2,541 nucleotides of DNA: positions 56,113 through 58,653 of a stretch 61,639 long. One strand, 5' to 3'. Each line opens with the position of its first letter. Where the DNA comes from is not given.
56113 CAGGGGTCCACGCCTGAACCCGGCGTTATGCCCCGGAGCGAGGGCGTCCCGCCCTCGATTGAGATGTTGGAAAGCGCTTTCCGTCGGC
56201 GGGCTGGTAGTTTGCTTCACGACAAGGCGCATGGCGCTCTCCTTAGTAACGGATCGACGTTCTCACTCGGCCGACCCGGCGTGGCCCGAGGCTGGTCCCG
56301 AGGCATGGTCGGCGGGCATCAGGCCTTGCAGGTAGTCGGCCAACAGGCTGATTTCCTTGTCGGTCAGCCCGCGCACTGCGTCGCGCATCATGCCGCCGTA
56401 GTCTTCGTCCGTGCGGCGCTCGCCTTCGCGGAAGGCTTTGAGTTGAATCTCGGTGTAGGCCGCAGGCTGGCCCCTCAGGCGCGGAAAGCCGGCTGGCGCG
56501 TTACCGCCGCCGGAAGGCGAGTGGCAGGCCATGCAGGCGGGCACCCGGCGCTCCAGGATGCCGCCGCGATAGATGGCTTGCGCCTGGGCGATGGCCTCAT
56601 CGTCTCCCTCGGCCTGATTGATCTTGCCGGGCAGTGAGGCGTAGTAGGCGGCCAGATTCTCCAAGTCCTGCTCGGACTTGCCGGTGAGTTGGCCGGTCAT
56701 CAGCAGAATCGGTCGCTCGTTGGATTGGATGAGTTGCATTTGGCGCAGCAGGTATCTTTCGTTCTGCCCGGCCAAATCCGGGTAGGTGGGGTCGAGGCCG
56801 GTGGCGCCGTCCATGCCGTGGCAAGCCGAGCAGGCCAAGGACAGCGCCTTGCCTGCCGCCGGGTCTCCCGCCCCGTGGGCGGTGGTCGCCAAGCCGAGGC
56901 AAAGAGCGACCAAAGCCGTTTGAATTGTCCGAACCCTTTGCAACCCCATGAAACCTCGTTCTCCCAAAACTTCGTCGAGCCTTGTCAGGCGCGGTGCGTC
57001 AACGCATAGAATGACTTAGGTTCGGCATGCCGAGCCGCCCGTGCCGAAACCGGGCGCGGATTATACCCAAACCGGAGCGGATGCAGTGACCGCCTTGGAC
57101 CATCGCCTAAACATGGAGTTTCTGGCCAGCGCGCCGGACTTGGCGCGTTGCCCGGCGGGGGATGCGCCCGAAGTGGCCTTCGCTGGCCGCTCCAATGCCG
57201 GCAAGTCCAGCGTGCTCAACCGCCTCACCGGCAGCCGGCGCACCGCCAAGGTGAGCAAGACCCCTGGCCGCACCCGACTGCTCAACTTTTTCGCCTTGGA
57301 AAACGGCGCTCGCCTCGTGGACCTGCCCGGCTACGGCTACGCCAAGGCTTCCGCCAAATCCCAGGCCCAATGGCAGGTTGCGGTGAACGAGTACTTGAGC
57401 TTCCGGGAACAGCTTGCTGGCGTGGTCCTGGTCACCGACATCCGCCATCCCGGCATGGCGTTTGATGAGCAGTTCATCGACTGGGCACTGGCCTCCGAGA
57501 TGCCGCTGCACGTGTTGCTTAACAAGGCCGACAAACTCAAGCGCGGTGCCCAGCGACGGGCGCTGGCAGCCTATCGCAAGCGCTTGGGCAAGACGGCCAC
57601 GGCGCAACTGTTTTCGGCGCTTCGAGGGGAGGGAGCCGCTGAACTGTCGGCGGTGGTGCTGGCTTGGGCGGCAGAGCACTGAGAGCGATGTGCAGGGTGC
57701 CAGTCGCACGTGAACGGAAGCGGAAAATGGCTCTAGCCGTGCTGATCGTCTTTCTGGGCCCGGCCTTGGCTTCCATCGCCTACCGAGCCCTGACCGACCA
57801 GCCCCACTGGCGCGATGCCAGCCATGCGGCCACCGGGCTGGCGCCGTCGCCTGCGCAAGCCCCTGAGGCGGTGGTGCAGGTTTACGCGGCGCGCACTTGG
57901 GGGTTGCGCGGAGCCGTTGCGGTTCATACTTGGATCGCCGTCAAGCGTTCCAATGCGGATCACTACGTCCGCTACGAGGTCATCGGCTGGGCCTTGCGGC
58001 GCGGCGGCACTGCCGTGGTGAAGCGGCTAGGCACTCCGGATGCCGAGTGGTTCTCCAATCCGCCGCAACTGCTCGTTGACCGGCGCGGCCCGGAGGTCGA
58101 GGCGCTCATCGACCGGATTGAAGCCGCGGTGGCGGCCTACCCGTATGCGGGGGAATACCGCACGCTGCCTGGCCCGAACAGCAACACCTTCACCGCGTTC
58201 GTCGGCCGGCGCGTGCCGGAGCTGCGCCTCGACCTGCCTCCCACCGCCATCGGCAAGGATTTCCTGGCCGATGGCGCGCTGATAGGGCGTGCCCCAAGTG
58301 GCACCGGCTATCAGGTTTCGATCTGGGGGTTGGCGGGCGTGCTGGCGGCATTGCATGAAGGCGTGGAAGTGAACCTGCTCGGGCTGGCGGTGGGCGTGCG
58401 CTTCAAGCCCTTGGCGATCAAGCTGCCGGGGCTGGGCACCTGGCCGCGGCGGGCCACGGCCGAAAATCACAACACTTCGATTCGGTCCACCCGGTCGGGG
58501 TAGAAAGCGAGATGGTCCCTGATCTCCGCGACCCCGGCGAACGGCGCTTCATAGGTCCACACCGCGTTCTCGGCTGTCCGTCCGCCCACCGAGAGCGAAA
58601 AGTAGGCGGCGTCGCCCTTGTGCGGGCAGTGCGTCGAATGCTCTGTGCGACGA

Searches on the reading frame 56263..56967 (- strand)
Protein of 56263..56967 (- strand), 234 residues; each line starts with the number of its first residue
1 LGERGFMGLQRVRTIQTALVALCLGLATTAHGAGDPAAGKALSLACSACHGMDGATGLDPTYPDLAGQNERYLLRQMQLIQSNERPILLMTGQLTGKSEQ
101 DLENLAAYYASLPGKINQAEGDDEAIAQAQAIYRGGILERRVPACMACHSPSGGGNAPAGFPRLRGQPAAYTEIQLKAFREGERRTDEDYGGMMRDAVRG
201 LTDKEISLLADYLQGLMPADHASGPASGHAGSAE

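Call 14: search_protein_families(library=pfam, proteins=[window:56263-56967:-], max_evalue=0.001)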
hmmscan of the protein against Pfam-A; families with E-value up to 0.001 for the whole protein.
window:56263-56967:- (234 aa): 2 families
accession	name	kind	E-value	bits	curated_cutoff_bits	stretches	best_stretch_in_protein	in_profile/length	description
PF00034.26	Cytochrom_C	-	1.7e-18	68.1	21.3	2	144-216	11-89/90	Cytochrome c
PF13442.11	Cytochrome_CBB3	-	4.2e-09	37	27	0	144-213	13-68/68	Cytochrome C oxidase, cbb3-type, subunit III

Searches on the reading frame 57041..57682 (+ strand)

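Call 14: search_protein_families(library=pfam, proteins=[window:57041-57682:+], max_evalue=0.001)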
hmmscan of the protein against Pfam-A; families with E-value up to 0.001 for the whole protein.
window:57041-57682:+ (213 aa): 5 families
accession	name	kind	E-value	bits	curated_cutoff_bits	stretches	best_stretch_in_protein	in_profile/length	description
PF01926.29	MMR_HSR1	-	7.9e-19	68.3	21.9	1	44-162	1-113/113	50S ribosome-binding GTPase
PF03193.22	RsgA_GTPase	-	1.7e-08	34.9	30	1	45-98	109-168/174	RsgA GTPase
PF02421.24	FeoB_N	-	2.1e-08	34.3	27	1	44-203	2-153/156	Ferrous iron transport protein B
PF00350.29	Dynamin_N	-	2.4e-05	24.9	27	0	45-66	1-22/168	Dynamin family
PF00009.33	GTP_EFTU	-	0.00011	22.3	26.5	0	123-207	91-183/188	Elongation factor Tu GTP binding domain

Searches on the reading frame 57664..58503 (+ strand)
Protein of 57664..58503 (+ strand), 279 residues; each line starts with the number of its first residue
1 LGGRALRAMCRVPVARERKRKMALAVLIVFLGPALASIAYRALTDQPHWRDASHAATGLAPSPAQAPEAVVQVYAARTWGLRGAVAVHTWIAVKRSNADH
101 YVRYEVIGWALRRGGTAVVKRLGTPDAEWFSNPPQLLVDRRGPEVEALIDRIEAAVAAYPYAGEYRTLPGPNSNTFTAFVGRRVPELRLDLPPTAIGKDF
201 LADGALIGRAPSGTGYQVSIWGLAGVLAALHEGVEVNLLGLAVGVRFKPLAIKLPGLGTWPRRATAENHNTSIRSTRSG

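Call 14: search_protein_families(library=pfam, proteins=[window:57664-58503:+], max_evalue=0.001)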
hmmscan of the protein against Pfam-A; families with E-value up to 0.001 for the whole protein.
window:57664-58503:+ (279 aa): 1 family
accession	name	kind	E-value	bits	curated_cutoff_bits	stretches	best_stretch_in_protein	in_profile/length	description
PF12570.13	DUF3750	-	5.2e-47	160.2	25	1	68-200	1-128/128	Protein of unknown function (DUF3750)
